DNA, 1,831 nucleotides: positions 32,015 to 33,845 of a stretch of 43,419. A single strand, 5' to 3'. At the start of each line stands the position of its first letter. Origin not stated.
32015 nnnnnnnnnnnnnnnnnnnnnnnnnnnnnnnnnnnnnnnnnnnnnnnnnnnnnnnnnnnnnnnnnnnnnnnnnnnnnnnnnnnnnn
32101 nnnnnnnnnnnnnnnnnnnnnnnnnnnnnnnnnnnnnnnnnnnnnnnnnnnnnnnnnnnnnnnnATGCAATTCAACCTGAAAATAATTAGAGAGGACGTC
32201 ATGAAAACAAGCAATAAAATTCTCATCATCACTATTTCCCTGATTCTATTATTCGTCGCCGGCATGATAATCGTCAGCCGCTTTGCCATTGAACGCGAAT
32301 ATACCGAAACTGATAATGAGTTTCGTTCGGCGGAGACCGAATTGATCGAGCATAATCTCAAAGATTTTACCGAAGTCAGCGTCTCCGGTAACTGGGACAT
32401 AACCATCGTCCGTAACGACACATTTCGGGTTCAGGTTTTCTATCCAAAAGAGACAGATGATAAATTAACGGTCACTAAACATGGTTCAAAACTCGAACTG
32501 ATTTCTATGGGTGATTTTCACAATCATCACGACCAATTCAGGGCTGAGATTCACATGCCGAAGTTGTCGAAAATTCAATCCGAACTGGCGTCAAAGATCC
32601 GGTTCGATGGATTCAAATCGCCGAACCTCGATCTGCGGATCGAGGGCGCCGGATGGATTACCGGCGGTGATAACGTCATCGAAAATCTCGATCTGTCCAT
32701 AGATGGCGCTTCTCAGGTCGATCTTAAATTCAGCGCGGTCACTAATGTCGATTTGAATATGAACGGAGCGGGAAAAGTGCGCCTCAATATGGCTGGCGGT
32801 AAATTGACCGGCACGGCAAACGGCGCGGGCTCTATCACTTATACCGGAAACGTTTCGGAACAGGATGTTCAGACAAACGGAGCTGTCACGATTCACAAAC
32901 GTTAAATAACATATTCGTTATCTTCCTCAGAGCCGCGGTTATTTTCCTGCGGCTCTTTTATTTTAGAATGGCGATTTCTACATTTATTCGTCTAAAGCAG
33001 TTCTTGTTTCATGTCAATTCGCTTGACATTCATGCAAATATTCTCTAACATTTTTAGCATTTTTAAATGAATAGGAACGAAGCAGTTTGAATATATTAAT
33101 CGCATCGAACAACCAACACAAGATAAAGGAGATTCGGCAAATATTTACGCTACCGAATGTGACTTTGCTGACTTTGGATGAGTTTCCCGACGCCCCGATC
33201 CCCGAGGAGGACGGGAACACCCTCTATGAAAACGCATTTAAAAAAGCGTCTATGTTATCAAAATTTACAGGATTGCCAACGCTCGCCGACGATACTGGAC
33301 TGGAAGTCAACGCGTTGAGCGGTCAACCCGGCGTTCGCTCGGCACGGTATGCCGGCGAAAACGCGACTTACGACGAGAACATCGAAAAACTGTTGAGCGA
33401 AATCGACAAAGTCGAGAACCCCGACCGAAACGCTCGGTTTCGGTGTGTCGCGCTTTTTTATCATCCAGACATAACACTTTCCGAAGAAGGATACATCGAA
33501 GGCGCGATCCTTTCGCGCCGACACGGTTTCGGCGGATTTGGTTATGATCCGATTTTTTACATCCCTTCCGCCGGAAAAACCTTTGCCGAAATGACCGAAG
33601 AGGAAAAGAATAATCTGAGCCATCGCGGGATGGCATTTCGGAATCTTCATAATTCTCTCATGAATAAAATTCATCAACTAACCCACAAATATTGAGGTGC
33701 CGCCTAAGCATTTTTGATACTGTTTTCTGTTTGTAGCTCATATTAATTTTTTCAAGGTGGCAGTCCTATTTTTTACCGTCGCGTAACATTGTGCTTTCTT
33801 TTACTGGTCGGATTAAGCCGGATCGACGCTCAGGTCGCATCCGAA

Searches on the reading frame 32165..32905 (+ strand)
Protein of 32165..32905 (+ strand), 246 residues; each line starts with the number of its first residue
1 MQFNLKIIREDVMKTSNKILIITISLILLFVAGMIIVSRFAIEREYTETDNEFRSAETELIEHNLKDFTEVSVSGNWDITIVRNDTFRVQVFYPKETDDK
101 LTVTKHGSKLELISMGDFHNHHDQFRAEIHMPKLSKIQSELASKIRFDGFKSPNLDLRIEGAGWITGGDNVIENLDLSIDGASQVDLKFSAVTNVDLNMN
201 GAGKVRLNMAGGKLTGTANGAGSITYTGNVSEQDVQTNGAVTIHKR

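Call 4: search_protein_families(library=pfam, proteins=[window:32165-32905:+], max_evalue=0.01)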
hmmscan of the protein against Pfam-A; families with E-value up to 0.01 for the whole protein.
window:32165-32905:+ (246 aa): 1 family
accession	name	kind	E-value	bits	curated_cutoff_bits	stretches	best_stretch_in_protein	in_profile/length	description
PF10988.14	DUF2807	-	1.7e-19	70.7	24.2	2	67-187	1-120/181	Putative auto-transporter adhesin, head GIN domain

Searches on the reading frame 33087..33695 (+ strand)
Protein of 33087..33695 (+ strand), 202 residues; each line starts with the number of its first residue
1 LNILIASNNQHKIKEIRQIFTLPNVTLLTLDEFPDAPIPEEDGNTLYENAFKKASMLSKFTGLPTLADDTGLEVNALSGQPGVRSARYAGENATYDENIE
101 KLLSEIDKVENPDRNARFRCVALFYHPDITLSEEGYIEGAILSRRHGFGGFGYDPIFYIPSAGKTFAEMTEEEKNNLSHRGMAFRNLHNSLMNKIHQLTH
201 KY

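Call 4: search_protein_families(library=pfam, proteins=[window:33087-33695:+], max_evalue=0.01)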
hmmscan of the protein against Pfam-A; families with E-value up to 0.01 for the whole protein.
window:33087-33695:+ (202 aa): 1 family
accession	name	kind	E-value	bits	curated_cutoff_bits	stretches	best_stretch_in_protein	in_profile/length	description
PF01725.21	Ham1p_like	-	5.4e-61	206.2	22.5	1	3-188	1-184/186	Ham1 family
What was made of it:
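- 33087..33695 (+): rdgB/Ham1-family nucleoside-triphosphate pyrophosphatase gene. It is the conserved upstream neighbour of sprA in Marinimicrobia. Pfam Ham1p_like, E = 5e-61 (call 4).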
